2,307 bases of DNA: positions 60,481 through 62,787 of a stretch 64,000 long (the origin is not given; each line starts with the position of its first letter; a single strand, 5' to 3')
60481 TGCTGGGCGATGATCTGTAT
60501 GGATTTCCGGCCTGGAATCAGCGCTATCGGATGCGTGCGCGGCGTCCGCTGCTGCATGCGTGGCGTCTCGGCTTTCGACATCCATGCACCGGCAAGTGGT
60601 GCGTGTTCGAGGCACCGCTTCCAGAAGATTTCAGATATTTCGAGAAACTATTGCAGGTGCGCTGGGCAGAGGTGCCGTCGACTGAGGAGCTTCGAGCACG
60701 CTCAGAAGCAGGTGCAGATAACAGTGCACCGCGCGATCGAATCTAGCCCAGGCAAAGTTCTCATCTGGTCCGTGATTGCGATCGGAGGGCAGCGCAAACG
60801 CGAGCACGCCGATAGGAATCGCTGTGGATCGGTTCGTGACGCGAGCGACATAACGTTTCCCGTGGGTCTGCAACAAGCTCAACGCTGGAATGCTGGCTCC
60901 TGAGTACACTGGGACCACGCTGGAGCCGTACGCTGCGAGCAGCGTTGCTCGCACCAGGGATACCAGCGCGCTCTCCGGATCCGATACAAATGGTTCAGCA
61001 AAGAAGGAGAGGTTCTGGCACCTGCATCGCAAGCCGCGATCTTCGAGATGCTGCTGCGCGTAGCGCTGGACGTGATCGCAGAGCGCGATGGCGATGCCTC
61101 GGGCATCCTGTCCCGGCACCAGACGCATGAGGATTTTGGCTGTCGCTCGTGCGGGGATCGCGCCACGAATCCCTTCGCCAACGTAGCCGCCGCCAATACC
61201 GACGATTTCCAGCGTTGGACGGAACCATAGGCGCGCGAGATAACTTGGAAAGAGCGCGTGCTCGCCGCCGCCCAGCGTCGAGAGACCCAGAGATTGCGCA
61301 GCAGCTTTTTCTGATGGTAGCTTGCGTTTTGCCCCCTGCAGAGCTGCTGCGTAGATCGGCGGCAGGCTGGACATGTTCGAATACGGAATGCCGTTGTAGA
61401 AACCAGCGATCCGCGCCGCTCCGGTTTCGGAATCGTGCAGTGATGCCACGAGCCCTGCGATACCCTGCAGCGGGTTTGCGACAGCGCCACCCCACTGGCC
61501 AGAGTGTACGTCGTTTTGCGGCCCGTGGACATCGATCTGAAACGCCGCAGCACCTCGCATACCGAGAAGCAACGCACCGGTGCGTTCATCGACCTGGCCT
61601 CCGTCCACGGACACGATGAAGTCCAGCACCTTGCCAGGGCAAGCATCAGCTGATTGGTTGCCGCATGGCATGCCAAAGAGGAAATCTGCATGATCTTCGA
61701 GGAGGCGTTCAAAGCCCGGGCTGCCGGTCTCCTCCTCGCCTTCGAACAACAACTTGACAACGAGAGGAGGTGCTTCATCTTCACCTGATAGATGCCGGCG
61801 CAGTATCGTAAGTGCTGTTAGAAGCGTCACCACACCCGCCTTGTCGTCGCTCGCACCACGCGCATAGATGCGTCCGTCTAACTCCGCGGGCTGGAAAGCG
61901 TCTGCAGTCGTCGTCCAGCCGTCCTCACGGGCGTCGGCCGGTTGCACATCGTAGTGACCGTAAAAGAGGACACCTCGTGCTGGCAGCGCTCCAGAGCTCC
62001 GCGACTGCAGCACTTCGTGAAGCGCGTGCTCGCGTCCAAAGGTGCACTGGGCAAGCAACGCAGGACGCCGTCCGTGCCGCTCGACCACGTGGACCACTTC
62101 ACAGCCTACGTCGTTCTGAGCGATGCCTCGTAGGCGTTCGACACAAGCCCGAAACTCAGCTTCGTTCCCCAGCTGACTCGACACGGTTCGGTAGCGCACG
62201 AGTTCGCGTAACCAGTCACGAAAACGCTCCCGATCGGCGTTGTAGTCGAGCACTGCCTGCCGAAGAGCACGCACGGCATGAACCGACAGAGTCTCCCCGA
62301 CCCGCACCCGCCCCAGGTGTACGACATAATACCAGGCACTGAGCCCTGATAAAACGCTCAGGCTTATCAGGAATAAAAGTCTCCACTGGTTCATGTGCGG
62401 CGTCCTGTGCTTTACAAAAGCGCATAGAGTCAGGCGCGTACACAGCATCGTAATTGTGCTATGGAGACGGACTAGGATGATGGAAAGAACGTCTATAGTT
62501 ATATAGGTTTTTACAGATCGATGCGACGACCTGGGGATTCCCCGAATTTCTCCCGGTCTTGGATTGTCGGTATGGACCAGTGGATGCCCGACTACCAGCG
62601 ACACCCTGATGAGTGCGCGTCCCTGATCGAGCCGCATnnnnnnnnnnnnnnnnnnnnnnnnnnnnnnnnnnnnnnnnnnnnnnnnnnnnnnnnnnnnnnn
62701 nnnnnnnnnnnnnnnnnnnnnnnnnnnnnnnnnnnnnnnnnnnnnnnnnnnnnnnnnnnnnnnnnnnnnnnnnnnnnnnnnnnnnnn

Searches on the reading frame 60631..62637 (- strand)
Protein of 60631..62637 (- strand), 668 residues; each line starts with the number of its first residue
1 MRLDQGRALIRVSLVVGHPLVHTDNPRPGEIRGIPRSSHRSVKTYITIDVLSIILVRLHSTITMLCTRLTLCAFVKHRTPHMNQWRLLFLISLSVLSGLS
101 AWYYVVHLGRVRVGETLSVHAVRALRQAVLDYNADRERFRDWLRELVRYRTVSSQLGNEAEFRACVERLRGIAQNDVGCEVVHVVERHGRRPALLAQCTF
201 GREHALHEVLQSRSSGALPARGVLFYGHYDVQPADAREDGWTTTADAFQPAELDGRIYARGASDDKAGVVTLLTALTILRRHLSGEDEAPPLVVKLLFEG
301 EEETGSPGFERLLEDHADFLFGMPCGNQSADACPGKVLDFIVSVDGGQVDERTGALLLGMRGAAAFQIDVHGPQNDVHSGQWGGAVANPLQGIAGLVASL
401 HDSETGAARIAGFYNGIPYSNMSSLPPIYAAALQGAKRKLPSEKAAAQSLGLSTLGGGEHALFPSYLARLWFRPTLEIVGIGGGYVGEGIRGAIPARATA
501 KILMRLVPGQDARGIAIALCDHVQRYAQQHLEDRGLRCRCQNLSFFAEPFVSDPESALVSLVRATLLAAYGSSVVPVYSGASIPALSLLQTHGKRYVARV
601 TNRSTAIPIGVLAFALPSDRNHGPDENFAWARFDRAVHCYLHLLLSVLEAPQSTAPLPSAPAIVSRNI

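Call 12: search_protein_families(library=pfam, proteins=[window:60631-62637:-])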
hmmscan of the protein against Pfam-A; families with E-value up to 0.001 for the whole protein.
window:60631-62637:- (668 aa): 2 families
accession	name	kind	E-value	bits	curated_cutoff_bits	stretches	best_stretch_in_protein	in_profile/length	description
PF01546.33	Peptidase_M20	-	1.9e-22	80.7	24.6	1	224-645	1-205/206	Peptidase family M20/M25/M40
PF07687.19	M20_dimer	-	1.2e-11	45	21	1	359-525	2-101/107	Peptidase dimerisation domain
